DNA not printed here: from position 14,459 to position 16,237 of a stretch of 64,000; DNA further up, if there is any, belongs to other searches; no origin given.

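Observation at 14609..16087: Soluble FlhA C-terminal-domain protein lacking the FHIPEP membrane domain, fused to a DUF4177-like domain and a coiled coil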

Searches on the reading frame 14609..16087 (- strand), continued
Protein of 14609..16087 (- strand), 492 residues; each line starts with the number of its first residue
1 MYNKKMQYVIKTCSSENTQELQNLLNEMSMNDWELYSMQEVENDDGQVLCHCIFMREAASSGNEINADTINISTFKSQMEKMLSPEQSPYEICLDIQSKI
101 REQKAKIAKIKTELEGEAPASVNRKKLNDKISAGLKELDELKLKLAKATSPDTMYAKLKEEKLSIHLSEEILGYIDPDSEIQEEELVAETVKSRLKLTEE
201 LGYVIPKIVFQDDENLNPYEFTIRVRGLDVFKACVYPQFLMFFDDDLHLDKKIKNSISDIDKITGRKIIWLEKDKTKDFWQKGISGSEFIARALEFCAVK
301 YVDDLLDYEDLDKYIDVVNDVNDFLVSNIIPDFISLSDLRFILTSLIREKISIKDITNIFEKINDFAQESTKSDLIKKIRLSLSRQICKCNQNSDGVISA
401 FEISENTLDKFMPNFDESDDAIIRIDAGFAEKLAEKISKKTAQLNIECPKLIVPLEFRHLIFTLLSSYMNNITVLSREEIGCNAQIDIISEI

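Call 26: list_cluster_members(proteins=[P0134, P0136, P0138, P0139, P0140, P0141, P0143, P0145, P0151, P0153])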
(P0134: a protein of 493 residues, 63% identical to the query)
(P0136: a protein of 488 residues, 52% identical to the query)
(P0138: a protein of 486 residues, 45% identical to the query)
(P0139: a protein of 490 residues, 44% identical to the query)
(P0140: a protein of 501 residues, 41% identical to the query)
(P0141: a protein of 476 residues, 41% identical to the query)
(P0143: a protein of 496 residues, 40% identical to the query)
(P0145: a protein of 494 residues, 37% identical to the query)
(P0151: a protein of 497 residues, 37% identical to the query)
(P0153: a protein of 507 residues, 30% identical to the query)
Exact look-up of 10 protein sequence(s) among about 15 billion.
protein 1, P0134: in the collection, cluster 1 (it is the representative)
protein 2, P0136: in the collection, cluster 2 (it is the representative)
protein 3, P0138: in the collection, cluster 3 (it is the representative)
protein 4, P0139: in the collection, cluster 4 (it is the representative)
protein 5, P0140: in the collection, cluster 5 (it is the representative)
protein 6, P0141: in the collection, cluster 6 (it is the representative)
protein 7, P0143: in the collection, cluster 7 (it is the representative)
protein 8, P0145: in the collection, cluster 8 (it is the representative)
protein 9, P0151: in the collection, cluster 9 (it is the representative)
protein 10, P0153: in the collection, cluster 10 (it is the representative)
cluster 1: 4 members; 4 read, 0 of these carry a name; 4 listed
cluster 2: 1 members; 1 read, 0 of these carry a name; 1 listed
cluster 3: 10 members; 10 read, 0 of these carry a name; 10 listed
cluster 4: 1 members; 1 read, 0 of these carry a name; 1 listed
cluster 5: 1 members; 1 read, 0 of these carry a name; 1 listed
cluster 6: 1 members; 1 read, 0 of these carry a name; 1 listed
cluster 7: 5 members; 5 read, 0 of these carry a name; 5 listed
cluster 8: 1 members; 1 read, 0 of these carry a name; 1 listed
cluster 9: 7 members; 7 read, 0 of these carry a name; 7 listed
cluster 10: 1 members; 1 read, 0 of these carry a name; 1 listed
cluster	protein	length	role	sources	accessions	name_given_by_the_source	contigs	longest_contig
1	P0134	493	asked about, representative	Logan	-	-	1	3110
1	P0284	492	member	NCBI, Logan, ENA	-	-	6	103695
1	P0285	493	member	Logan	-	-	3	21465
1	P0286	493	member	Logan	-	-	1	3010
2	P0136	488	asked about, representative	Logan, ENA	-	-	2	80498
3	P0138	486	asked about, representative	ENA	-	-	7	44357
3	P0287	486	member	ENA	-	-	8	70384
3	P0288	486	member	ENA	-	-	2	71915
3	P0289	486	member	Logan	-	-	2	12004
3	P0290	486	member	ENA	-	-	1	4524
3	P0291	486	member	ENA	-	-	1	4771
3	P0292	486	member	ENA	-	-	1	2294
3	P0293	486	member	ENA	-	-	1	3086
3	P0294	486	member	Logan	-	-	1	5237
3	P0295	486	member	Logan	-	-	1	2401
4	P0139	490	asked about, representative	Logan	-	-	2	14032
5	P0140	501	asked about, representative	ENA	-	-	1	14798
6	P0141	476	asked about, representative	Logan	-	-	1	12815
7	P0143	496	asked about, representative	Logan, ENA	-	-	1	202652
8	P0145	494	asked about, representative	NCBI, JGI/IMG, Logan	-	-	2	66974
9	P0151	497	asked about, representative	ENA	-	-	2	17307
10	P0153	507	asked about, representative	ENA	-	-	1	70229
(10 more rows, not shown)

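Call 31: search_protein_families(library=pfam, proteins=[P0165, P0172, P0188, P0193, P0185, P0189, P0173, P0170, P0175, P0179], max_evalue=0.01)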
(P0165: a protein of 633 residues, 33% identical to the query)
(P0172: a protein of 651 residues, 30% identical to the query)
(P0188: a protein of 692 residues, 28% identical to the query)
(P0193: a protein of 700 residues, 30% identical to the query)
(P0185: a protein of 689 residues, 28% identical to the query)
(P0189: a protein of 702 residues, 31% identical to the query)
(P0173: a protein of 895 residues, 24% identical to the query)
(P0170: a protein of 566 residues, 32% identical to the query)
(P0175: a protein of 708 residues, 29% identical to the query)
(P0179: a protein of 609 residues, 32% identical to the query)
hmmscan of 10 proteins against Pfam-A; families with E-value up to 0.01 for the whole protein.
P0165 (633 aa): 3 families
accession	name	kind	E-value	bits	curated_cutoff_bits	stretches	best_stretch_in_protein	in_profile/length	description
PF00771.25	FHIPEP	-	1.1e-67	229.5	29.1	1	241-623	278-656/657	FHIPEP family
PF07672.19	MFS_Mycoplasma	-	0.00073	19.5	24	1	215-281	46-112/297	Mycoplasma MFS transporter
PF01885.22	PTS_2-RNA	-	0.0065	17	26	0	479-565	43-136/177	RNA 2'-phosphotransferase, Tpt1 / KptA family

P0172 (651 aa): 1 family
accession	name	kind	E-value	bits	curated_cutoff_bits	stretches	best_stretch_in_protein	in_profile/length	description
PF00771.25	FHIPEP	-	9.2e-72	242.9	29.1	1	243-638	267-656/657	FHIPEP family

P0188 (692 aa): 1 family
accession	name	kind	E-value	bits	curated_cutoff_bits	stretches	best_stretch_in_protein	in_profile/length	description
PF00771.25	FHIPEP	-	1.4e-60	206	29.1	1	283-680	261-656/657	FHIPEP family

P0193 (700 aa): 1 family
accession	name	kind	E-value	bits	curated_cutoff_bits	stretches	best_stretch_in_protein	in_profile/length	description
PF00771.25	FHIPEP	-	5.2e-59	200.8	29.1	1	290-691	269-656/657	FHIPEP family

P0185 (689 aa): 1 family
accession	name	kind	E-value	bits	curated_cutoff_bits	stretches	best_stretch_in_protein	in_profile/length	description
PF00771.25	FHIPEP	-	5.7e-62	210.6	29.1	1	292-681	275-656/657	FHIPEP family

P0189 (702 aa): 1 family
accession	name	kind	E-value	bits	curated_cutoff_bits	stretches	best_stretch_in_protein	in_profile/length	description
PF00771.25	FHIPEP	-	3.1e-66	224.7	29.1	1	301-683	269-656/657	FHIPEP family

P0173 (895 aa): 9 families
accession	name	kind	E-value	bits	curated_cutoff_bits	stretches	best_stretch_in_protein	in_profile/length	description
PF00771.25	FHIPEP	-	1e-170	569.9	29.1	2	463-806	310-656/657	FHIPEP family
PF02985.28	HEAT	-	1.1e-11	44.3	23.5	0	866-894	1-29/31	HEAT repeat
PF21581.3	SCD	-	3e-09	37.5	27.5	1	384-453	1-74/75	Stromalin conservative domain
PF13646.12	HEAT_2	-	5.1e-09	36.7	27.7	1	382-437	8-59/88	HEAT repeats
PF12717.13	Cnd1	-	9.4e-08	32.7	26.4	0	846-893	2-49/162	non-SMC mitotic condensation complex subunit 1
PF13513.12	HEAT_EZ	-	1e-05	26.4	27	0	846-889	3-52/55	HEAT-like repeat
PF01602.26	Adaptin_N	-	2.1e-05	23.8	37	1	373-452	78-159/524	Adaptin N terminal region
PF25786.1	HEAT_GCN1_C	-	0.00038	20.9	27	0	263-310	17-64/151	GCN1-like, C-terminal HEAT repeats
PF08623.16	TIP120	-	0.0036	17.6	25.9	1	396-477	52-131/166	TATA-binding protein interacting (TIP20)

P0170 (566 aa): 3 families
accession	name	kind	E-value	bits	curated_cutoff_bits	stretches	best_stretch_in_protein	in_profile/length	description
PF00771.25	FHIPEP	-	1.7e-64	218.9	29.1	1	188-554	291-655/657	FHIPEP family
PF04353.18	Rsd_AlgQ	-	0.0072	16.8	35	0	155-214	74-132/150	Regulator of RNA polymerase sigma(70) subunit, Rsd/AlgQ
PF09376.16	NurA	-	0.0086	16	21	0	357-523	108-245/254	NurA domain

P0175 (708 aa): 1 family
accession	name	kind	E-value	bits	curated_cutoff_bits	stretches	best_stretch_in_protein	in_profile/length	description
PF00771.25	FHIPEP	-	3.7e-212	706.8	29.1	1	30-688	2-656/657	FHIPEP family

P0179 (609 aa): 3 families
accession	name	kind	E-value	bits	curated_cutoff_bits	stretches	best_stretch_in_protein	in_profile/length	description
PF00771.25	FHIPEP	-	6.8e-58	197.1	29.1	1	228-597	281-655/657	FHIPEP family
PF14283.11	CD1107-like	-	0.005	17.2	26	0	111-211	54-152/158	Mobile element protein CD1107-like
PF00233.25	PDEase_I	-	0.0063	16.7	24.8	0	412-521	61-176/238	3'5'-cyclic nucleotide phosphodiesterase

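Call 41: predict_structure(alignment_id=A1)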
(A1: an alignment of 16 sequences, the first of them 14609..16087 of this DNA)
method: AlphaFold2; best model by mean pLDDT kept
length: 492 residues; sequences in the alignment: 16
mean_pLDDT: 81.2   pTM: 0.66
mean pLDDT of the five models: 81.2, 81.2, 80.0, 78.6, 78.3
residues with pLDDT >= 90: 136; 70-90: 274; 50-70: 49; < 50: 33
segments of 3 or more residues with pLDDT < 50: 1-3, 60-84, 418-420
pLDDT, mean of each block of 10 residues (from residue 1): 63 88 91 88 83 79 32 41 57 80 87 81 84 90 79 61 87 68 68 87 86 89 91 92 81 81 88 80 89 94 90 91 85 83 91 91 80 81 89 90 87 54 73 89 84 89 88 90 87 87
secondary structure, 60 per line:
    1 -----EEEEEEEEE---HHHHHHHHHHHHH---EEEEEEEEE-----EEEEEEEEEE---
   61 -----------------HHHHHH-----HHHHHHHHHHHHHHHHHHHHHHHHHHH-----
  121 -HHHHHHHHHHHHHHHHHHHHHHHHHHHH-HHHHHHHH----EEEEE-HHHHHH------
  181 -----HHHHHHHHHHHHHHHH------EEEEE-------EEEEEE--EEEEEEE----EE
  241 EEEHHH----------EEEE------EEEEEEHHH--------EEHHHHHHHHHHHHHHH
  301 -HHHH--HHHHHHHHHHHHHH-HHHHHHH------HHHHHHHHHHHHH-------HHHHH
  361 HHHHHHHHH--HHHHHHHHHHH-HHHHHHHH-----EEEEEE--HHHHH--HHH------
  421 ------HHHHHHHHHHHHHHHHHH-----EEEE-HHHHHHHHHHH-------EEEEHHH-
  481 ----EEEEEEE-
elements in order: E6-14 H18-30 E34-42 E48-57 H78-83 H89-115 H122-149 H151-158 E163-167 H169-174 H186-201 E208-212 E220-225 E228-234 E239-243 E257-260 E267-272 H286-300 H302-305 H308-321 H323-329 H336-348 H356-369 H372-382 H384-391 E397-402 H405-409 H427-444 E450-453 H455-465 E473-476 E485-491

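Call 45: find_homologous_proteins(query=P0165, max_evalue=1e-10)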
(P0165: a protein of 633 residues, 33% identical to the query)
Query P0165 (633 aa): 1726 proteins with E <= 1e-10 among 8000 candidates; the best 120 are listed.
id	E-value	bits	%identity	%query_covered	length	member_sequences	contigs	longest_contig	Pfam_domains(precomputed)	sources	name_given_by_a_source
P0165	0.0e+0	1404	100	100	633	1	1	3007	PF00771.26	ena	-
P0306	1.9e-168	580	46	99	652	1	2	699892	PF00771.26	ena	-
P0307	3.9e-167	576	46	100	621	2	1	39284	PF00771.26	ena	-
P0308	7.3e-158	545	44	99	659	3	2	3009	PF00771.26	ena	-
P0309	1.0e-145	505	37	99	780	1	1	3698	PF00771.26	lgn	-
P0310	1.9e-145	504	37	98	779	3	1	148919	PF00771.26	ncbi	-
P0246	5.1e-144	500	38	99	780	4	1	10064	PF00771.26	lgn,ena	-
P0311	1.7e-141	491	38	62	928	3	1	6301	PF00771.26,PF00413.31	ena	-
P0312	2.7e-140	487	36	99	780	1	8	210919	PF00771.26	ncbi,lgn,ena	-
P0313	2.4e-139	484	42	99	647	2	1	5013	PF00771.26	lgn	-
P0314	1.3e-138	482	39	61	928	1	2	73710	PF00771.26,PF00413.31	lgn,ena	-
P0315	2.4e-137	478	38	64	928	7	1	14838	PF00771.26,PF00413.31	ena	-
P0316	3.6e-137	477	38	59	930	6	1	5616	PF00771.26,PF00413.31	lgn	-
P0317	1.0e-136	475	39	61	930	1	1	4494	PF00771.26,PF00413.31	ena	-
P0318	1.1e-135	472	36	64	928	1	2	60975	PF00771.26,PF00413.31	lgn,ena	-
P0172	1.1e-134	469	40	100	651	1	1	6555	PF00771.26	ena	-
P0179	2.4e-126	441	39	99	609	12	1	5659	PF00771.26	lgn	-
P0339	5.7e-126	440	55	62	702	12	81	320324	PF00771.26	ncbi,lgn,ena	-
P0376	5.0e-125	437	55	61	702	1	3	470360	PF00771.26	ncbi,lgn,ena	-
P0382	7.0e-125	436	57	59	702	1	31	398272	PF00771.26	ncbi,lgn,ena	-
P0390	9.0e-125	436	58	59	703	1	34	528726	PF00771.26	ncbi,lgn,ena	-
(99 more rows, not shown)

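Call 46: find_encoding_contigs(protein=P0390, flank=10000, max_places=4)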
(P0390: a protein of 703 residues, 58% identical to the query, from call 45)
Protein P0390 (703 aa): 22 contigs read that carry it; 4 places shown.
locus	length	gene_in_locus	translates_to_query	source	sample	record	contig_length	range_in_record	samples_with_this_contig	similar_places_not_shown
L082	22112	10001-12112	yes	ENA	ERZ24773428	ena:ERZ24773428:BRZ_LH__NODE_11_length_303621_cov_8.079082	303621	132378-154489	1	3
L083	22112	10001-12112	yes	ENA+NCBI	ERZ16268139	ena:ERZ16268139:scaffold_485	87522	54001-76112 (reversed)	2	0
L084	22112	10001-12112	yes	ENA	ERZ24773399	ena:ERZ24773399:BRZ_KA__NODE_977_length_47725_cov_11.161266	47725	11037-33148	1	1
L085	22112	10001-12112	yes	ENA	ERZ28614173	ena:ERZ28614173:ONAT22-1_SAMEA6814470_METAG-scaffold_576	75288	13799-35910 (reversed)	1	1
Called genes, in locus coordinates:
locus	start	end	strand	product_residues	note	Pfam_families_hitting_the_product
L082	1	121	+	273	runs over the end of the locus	-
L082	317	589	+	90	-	-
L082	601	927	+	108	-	-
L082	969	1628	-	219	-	-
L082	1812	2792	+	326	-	PF01808:AICARFT_IMPCHas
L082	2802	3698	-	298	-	-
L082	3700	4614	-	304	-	PF14305:ATPgrasp_TupA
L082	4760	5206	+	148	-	PF00383:dCMP_cyt_deam_1, PF14437:MafB19-deam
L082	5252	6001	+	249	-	PF20318:DUF6613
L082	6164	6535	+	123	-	PF02049:FliE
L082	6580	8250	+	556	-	PF01514:YscJ_FliF, PF08345:YscJ_FliF_C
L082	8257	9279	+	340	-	-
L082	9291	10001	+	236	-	PF02108:FliH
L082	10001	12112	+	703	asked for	PF00771:FHIPEP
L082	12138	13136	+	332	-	PF00515:TPR_1 (weak), PF07719:TPR_2 (weak), PF13371:TPR_9 (weak), PF13414:TPR_11, PF13431:TPR_17 (weak), PF00515:TPR_1, PF07719:TPR_2, PF13181:TPR_8, +9 more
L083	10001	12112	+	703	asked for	PF00771:FHIPEP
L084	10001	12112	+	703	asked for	PF00771:FHIPEP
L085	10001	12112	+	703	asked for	PF00771:FHIPEP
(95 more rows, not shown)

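Call 47: fold_search(model_id=the predicted structure, library=pdb)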
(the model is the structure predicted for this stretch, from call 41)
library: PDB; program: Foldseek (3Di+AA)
matches with E <= 10: 879; with E <= 0.001: 63
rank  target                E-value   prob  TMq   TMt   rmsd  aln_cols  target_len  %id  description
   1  6ch2_C                1.1e-22  1.00  0.58  0.84   3.2       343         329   19  Crystal structure of the cytoplasmic domain of FlhA and FliT-FliD complex (released 2018-05-16)
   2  6ch2_A                3.3e-22  1.00  0.56  0.80   4.2       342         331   19  Crystal structure of the cytoplasmic domain of FlhA and FliT-FliD complex (released 2018-05-16)
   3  6ch1                  3.4e-22  1.00  0.56  0.81   4.1       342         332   19  Crystal structure of the cytoplasmic domain of FlhA in monomeric form (released 2018-05-16)
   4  6ai0_A                7.1e-22  1.00  0.55  0.78   4.6       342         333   19  Structure of the 328-692 fragment of FlhA (orthorhombic form) (released 2019-03-20)
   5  7ctn_B                3.0e-21  1.00  0.57  0.81   3.5       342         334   19  Structure of the 328-692 fragment of FlhA (E351A/D356A) (released 2021-04-28)
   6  7ctn_A                3.0e-21  1.00  0.56  0.77   4.3       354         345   19  Structure of the 328-692 fragment of FlhA (E351A/D356A) (released 2021-04-28)
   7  6ai1_A                5.6e-21  1.00  0.56  0.77   3.8       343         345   19  Structure of the 328-692 fragment of FlhA (D456V) (released 2019-03-20)
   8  3a5i_A                8.3e-21  1.00  0.56  0.77   3.8       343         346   19  Structure of the cytoplasmic domain of FlhA (released 2010-03-09)
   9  3myd                  8.8e-21  1.00  0.58  0.80   3.9       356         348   20  Structure of the Cytoplasmic domain of FlhA from Helicobacter pylori (released 2010-05-26)
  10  3a5i_B                8.8e-21  1.00  0.56  0.78   4.0       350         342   18  Structure of the cytoplasmic domain of FlhA (released 2010-03-09)
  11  6ai0_B                9.8e-21  1.00  0.55  0.78   4.4       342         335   19  Structure of the 328-692 fragment of FlhA (orthorhombic form) (released 2019-03-20)
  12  6ch3_A                2.3e-20  1.00  0.56  0.82   4.2       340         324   18  Crystal structure of the cytoplasmic domain of FlhA and FliS-FliC complex (released 2018-05-16)
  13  3mix                  2.8e-20  1.00  0.52  0.78   5.7       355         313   18  Crystal structure of the cytosolic domain of B. subtilis FlhA (released 2010-06-23)
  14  6ai3_A                3.0e-20  1.00  0.56  0.77   3.8       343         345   19  Structure of the 328-692 fragment of FlhA (T490M) (released 2019-03-20)
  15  6ai2_A                4.4e-20  1.00  0.57  0.78   3.6       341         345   18  Structure of the 328-692 fragment of FlhA (F459A) (released 2019-03-20)
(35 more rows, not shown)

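Call 60: find_encoding_contigs(protein=P0382, flank=500, max_places=10)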
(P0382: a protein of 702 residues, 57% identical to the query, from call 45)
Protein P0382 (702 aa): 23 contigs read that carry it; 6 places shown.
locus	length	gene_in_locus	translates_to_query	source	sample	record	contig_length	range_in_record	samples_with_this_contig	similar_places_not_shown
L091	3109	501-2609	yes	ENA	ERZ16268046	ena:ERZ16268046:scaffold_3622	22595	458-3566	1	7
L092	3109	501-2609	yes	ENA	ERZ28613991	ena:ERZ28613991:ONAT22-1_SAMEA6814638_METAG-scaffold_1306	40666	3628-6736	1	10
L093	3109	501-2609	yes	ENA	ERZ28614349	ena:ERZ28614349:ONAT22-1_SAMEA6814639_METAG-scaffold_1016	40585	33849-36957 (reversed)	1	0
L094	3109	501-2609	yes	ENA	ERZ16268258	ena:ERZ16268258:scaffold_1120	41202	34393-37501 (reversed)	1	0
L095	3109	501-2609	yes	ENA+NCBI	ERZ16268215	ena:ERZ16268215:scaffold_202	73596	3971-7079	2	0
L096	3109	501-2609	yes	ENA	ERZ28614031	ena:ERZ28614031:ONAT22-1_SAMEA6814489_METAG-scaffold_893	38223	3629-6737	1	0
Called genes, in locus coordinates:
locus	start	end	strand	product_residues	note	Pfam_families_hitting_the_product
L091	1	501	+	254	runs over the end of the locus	PF02108:FliH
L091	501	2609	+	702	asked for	PF00771:FHIPEP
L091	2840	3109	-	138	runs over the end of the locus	-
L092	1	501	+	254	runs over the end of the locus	PF02108:FliH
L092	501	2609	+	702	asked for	PF00771:FHIPEP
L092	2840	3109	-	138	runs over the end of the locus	-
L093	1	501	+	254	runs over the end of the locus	PF02108:FliH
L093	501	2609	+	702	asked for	PF00771:FHIPEP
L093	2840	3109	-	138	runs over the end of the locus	-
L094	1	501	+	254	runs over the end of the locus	PF02108:FliH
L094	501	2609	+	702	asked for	PF00771:FHIPEP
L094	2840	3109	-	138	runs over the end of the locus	-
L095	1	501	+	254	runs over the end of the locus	PF02108:FliH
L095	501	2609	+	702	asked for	PF00771:FHIPEP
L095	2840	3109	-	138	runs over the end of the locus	-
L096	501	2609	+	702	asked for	PF00771:FHIPEP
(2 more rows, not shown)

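Call 61: find_encoding_contigs(protein=P0339, flank=500, max_places=10)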
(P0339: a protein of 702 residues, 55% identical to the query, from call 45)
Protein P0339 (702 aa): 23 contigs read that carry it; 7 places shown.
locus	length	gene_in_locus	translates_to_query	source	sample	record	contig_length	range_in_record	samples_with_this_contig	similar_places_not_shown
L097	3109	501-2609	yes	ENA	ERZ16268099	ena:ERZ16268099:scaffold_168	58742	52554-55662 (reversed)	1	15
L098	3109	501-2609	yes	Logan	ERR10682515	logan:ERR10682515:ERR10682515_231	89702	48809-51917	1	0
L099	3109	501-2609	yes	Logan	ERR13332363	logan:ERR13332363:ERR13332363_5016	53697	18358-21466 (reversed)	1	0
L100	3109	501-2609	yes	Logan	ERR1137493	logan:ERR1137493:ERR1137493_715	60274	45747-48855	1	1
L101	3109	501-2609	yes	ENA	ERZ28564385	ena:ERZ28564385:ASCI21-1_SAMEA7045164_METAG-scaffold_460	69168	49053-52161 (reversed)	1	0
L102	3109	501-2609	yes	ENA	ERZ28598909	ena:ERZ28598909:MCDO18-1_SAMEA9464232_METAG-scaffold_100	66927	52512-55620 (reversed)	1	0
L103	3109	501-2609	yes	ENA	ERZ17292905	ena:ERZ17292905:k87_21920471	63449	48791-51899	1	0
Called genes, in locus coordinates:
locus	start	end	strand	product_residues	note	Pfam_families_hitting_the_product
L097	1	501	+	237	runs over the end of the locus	PF02108:FliH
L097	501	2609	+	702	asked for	PF00771:FHIPEP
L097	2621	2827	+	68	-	PF01809:YidD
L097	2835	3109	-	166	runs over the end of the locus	-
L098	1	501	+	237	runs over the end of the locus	PF02108:FliH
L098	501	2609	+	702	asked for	PF00771:FHIPEP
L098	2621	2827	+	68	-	PF01809:YidD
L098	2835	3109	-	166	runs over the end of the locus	-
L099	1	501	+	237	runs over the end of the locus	PF02108:FliH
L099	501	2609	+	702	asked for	PF00771:FHIPEP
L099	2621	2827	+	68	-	PF01809:YidD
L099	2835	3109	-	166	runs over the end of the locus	-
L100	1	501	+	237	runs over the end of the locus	PF02108:FliH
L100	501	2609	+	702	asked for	PF00771:FHIPEP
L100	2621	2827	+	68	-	PF01809:YidD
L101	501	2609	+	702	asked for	PF00771:FHIPEP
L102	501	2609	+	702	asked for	PF00771:FHIPEP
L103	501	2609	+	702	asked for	PF00771:FHIPEP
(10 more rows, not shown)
